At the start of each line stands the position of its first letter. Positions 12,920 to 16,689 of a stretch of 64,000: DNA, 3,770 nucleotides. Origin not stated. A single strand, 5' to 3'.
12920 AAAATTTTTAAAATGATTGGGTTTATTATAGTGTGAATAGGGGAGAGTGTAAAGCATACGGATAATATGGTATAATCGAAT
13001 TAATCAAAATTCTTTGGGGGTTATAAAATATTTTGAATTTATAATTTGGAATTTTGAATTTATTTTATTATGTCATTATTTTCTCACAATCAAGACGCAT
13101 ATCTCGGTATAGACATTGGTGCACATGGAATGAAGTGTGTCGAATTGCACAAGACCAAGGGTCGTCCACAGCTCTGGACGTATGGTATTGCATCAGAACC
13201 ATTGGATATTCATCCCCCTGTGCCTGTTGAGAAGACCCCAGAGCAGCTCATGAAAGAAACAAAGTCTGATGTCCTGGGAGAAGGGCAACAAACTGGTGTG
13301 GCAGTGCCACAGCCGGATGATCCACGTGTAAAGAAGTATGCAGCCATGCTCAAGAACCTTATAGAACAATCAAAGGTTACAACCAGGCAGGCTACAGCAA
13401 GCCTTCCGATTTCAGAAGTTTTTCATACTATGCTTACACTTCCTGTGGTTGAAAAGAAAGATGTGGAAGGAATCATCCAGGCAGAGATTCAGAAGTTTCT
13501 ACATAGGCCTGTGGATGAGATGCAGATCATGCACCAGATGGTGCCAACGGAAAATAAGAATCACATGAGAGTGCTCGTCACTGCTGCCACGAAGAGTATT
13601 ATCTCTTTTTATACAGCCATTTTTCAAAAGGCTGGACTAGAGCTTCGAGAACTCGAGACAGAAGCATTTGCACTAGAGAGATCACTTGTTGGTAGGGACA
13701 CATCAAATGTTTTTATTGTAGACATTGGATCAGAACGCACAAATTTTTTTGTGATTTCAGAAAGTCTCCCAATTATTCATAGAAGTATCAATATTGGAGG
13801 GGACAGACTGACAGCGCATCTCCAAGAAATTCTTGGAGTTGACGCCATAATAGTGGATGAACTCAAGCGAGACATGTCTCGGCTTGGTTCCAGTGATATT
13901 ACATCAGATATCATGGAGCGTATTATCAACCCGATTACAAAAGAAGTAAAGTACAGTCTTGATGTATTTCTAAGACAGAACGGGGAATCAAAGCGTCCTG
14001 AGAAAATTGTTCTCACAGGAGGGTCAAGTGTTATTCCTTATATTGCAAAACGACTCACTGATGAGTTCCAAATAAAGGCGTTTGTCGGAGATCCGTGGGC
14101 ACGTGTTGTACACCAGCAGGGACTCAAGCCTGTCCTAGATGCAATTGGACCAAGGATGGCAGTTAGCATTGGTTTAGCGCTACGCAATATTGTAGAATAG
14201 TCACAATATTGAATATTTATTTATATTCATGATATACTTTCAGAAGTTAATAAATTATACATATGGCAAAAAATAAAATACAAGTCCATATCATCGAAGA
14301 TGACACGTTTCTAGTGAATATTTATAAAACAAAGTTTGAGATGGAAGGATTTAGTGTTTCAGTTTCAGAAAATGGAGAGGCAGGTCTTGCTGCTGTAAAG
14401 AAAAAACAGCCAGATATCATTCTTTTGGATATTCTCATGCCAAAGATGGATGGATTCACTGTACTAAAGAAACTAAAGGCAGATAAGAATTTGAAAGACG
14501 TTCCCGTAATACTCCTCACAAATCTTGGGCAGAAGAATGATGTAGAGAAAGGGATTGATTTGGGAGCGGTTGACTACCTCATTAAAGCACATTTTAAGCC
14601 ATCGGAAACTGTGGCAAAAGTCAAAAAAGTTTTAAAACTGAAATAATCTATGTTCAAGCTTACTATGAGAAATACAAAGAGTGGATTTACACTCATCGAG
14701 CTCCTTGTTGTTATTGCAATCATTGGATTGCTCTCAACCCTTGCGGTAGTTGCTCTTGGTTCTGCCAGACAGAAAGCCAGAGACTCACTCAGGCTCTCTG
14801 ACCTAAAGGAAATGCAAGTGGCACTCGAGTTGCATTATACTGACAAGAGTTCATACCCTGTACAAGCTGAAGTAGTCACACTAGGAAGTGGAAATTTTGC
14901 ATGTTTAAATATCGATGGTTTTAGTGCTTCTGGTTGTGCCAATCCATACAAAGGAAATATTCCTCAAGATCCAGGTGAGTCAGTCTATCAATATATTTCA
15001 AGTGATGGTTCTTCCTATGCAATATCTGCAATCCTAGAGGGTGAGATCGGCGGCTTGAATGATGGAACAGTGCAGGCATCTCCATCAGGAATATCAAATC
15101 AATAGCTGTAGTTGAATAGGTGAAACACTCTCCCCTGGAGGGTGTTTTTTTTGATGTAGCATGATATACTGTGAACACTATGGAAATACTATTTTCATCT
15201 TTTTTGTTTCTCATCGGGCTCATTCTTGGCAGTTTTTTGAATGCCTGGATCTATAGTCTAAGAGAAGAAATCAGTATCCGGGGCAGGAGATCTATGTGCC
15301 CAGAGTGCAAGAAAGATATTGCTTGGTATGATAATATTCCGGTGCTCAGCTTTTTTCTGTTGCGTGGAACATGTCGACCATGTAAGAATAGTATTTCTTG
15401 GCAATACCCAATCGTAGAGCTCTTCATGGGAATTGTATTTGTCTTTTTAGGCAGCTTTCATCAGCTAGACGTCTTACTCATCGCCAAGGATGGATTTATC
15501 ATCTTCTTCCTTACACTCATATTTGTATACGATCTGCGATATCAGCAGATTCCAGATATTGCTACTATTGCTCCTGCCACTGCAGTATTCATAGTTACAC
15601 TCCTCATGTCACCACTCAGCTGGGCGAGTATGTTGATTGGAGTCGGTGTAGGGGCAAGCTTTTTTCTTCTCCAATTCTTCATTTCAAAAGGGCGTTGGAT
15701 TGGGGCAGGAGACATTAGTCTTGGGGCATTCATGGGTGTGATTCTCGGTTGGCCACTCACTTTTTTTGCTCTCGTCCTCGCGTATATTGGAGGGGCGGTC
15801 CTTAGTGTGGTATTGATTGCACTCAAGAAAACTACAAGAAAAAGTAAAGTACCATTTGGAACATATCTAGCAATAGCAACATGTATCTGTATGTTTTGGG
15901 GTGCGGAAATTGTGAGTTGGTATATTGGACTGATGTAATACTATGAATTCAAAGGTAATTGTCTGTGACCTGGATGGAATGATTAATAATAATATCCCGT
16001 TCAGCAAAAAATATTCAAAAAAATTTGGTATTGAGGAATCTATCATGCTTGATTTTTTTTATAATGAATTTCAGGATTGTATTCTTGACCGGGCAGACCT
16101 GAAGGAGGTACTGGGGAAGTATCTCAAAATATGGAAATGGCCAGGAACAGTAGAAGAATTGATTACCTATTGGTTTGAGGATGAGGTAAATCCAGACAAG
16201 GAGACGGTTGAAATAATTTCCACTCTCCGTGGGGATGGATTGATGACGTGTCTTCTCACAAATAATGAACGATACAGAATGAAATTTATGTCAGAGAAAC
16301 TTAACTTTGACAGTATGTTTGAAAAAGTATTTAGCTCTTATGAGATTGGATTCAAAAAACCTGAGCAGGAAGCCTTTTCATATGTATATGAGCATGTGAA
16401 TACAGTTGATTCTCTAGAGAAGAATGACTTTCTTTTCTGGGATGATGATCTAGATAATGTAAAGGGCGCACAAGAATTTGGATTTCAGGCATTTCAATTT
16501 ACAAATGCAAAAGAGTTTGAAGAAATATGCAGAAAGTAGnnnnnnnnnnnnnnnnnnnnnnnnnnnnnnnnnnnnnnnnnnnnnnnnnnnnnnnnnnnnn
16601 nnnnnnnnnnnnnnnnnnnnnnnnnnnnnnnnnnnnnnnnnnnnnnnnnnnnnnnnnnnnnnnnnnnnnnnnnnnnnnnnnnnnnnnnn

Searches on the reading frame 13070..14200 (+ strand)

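Call 15: search_protein_families(library=pfam, proteins=[window:13070-14200:+], max_evalue=0.00001)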
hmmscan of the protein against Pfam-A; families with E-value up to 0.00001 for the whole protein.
window:13070-14200:+ (376 aa): 2 families
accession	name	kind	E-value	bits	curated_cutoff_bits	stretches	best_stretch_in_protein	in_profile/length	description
PF11104.14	PilM_2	-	1.1e-32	113.8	27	1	88-373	45-339/340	Type IV pilus assembly protein PilM;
PF06723.19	MreB_Mbl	-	2.8e-07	30.2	27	0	212-251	145-184/327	MreB/Mbl protein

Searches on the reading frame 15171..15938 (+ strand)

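Call 16: search_protein_families(library=pfam, proteins=[window:15171-15938:+], max_evalue=0.00001)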
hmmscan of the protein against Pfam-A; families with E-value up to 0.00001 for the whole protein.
window:15171-15938:+ (255 aa): 2 families
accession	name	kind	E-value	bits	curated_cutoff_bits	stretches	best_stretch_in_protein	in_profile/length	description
PF06750.18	A24_N_bact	-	2e-29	101.9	23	1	14-93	1-80/84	Bacterial Peptidase A24 N-terminal domain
PF01478.23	Peptidase_A24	-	5.2e-12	46.6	26.5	1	109-212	2-103/104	Type IV leader peptidase family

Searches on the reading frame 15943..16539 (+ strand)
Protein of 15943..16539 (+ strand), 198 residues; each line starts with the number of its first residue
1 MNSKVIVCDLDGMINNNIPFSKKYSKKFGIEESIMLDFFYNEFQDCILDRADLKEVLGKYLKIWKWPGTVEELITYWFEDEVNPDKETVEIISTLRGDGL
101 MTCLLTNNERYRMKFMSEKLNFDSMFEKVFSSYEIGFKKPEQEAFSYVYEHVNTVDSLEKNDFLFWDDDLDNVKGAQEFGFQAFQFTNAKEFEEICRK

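Call 16: search_protein_families(library=pfam, proteins=[window:15943-16539:+], max_evalue=0.00001)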
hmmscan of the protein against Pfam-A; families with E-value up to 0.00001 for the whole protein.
window:15943-16539:+ (198 aa): 2 families
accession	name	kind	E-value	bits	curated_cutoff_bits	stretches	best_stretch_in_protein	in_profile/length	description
PF13419.12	HAD_2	-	1.6e-10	41.9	23.8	1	6-183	1-175/178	Haloacid dehalogenase-like hydrolase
PF00702.32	Hydrolase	-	5.9e-08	33.8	26.4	1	71-180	86-191/191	haloacid dehalogenase-like hydrolase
